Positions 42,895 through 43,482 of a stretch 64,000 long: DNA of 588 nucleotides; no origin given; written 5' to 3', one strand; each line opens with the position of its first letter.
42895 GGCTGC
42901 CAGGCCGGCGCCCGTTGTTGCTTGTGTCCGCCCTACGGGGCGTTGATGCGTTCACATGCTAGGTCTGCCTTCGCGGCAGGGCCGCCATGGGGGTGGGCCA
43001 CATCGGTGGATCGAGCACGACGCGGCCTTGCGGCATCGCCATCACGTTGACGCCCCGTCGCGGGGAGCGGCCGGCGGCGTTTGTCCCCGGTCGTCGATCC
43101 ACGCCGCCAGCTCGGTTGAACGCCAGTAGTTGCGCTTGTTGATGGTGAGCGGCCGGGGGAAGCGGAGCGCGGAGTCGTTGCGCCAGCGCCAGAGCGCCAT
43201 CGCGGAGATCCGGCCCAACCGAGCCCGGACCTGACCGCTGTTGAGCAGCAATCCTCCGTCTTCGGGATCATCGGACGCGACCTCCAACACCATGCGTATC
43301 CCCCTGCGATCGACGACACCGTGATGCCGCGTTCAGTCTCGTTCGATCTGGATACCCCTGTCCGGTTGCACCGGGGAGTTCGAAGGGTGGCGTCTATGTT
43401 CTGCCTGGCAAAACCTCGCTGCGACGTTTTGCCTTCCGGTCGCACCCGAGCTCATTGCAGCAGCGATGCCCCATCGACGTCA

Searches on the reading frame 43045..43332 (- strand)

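Call 20: search_protein_families(library=pfam, proteins=[window:43045-43332:-], max_evalue=0.01)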
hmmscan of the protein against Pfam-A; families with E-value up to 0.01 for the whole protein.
window:43045-43332:- (96 aa): 0 families

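Call 78: search_protein_families(library=phrogs, proteins=[window:43045-43332:-], max_evalue=0.01)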
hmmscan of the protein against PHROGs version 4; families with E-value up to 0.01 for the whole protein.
window:43045-43332:- (96 aa): 2 families
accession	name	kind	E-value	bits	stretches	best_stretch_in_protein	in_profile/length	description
phrog_4745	-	DNA, RNA and nucleotide metabolism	6.5e-08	33.4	1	7-85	9-90/107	DNA binding protein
phrog_66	-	integration and excision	1.2e-05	26.2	1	13-94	77-155/412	excisionase and transcriptional regulator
